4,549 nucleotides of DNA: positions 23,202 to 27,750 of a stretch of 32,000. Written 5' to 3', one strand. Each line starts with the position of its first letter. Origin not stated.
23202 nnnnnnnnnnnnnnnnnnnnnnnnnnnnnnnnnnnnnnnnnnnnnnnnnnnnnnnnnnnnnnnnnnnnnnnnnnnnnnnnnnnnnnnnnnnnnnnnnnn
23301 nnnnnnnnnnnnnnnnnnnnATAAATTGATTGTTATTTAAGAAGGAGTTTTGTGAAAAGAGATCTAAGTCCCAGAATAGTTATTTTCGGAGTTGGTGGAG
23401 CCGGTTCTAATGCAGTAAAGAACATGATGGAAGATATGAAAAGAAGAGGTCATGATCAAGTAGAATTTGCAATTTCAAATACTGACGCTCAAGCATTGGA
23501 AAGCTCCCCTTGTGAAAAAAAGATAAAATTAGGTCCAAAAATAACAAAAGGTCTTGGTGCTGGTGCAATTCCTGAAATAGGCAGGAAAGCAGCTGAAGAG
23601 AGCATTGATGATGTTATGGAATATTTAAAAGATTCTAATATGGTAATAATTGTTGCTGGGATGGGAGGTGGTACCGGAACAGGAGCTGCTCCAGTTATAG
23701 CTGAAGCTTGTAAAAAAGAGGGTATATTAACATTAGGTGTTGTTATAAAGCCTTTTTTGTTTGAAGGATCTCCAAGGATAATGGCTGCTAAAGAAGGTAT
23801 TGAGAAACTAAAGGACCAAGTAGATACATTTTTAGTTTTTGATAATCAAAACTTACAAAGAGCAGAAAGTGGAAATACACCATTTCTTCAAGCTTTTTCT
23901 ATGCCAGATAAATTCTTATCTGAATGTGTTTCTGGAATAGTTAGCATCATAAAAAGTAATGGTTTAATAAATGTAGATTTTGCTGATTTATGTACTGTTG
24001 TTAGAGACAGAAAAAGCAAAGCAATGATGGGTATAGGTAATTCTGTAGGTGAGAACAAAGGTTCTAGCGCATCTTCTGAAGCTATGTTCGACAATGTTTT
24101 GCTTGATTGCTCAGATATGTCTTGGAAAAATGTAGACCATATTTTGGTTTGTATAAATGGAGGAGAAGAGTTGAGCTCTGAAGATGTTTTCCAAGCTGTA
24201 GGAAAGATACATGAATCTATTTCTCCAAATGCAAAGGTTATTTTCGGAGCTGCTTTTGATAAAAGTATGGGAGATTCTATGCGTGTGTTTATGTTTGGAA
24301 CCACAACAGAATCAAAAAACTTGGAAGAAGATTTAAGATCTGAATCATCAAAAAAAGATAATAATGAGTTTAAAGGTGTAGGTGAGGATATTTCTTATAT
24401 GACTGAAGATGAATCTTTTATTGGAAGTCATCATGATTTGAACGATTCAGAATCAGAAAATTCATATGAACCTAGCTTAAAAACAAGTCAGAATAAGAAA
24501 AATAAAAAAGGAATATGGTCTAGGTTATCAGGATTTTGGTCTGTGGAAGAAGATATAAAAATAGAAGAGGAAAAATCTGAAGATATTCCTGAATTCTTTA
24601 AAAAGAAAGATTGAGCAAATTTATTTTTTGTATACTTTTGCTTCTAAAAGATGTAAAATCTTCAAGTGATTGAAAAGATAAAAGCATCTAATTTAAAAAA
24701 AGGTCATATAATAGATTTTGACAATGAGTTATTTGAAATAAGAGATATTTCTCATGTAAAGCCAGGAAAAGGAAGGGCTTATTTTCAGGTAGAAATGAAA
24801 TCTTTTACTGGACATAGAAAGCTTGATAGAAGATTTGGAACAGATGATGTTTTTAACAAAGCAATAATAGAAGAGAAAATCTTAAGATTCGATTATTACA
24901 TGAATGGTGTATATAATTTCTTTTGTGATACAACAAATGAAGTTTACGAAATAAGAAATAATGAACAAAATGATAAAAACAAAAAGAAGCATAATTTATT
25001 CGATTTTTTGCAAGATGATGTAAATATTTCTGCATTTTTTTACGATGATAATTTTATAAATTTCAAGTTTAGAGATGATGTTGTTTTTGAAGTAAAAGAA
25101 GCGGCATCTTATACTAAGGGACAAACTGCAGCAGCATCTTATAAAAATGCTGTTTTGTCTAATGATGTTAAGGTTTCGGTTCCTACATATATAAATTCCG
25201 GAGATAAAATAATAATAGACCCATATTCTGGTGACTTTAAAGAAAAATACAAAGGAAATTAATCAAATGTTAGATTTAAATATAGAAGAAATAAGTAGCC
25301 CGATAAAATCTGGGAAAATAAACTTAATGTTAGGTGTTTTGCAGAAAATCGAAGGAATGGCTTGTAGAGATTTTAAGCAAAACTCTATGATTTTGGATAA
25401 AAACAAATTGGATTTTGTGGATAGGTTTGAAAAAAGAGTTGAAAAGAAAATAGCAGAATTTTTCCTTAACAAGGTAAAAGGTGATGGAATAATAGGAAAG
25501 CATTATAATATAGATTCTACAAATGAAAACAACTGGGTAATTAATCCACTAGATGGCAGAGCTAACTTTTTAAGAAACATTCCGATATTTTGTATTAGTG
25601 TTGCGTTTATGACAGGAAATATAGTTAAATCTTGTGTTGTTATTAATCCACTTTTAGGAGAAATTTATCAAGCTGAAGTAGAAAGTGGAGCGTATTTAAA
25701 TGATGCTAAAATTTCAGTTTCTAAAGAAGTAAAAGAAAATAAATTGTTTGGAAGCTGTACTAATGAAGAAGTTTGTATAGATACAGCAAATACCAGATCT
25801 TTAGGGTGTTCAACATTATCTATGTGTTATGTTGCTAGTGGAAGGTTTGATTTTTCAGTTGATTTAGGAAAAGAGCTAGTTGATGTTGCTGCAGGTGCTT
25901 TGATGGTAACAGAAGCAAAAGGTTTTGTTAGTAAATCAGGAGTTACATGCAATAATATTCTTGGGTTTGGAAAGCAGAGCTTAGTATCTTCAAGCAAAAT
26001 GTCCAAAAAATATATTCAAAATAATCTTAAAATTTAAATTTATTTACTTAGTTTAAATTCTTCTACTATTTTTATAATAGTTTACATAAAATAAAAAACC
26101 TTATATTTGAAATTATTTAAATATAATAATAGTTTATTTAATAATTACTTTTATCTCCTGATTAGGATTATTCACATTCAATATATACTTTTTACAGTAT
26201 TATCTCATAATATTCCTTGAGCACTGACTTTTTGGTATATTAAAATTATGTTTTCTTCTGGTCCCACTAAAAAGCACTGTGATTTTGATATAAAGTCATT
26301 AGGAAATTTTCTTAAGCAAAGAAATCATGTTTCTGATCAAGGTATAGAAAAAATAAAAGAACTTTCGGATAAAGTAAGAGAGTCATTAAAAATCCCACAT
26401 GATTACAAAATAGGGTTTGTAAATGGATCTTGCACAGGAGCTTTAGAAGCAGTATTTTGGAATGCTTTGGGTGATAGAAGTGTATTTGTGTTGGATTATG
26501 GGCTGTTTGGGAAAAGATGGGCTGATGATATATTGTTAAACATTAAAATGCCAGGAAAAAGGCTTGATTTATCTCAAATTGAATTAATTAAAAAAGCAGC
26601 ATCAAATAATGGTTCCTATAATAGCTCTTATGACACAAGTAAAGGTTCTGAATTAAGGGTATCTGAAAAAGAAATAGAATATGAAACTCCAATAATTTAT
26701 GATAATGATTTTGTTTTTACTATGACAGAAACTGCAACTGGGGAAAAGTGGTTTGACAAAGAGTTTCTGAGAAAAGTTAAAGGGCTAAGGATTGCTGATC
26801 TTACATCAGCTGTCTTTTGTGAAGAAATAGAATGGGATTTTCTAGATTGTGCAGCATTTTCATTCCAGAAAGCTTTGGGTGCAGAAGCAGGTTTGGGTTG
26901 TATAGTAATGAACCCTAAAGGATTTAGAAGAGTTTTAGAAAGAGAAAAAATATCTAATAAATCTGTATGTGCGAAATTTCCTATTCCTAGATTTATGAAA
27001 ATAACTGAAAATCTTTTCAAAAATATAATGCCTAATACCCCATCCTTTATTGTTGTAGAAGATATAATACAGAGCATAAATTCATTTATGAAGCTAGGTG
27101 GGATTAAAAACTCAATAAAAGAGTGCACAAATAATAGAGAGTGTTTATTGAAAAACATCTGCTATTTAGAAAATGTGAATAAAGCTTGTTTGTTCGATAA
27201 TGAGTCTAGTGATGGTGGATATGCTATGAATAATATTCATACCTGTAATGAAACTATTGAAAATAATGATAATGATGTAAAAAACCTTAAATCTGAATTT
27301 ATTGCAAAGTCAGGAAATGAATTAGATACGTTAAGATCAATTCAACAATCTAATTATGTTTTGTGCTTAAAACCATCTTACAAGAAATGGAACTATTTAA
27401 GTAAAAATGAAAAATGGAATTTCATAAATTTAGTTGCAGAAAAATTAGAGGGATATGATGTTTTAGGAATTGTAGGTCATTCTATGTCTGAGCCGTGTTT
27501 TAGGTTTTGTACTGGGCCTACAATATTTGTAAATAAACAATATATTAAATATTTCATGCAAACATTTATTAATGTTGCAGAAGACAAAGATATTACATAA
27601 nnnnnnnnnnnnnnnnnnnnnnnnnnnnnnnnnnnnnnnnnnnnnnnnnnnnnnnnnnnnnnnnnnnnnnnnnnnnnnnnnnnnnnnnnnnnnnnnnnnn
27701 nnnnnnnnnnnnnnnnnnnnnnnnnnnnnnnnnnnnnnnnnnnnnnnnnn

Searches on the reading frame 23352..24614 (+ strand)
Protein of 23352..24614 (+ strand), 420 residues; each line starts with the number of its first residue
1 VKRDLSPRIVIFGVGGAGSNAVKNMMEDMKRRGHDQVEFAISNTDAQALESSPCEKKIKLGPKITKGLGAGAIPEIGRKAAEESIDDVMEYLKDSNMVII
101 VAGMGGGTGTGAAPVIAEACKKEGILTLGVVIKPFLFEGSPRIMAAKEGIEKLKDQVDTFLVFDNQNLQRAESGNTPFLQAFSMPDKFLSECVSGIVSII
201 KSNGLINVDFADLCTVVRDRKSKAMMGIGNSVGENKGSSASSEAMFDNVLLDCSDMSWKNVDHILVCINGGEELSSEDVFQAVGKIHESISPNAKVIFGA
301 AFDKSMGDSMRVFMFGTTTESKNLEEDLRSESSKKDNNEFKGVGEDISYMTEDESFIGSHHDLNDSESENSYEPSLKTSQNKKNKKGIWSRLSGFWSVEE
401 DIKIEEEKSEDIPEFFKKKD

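Call 10: search_protein_families(library=ncbifam, proteins=[window:23352-24614:+])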
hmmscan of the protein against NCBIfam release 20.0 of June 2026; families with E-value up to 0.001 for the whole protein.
window:23352-24614:+ (420 aa): 1 family
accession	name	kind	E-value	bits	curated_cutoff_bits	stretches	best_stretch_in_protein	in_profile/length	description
TIGR00065.1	ftsZ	equivalog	5.4e-96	322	295.2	1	7-337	18-342/353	cell division protein FtsZ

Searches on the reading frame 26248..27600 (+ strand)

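Call 10: search_protein_families(library=ncbifam, proteins=[window:26248-27600:+])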
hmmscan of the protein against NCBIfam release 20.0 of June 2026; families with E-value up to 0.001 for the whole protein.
window:26248-27600:+ (450 aa): 5 families
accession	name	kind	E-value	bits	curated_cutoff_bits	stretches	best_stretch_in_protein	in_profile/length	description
NF002841.0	PRK03080.1-2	equivalog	6.2e-57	193.3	477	2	151-329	136-313/389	phosphoserine transaminase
TIGR01365.1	serC_2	equivalog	1.3e-43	149.5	448.2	2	2-104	7-109/374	phosphoserine transaminase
TIGR01364.1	serC_1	equivalog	6.1e-09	35.2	443.6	1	22-302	33-274/358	phosphoserine transaminase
NF003764.0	PRK05355.1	equivalog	1.6e-07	30.6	253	1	27-299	41-269/357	3-phosphoserine/phosphohydroxythreonine transaminase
TIGR01366.1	serC_3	equivalog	0.00018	20.8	401.65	0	179-299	156-272/361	phosphoserine transaminase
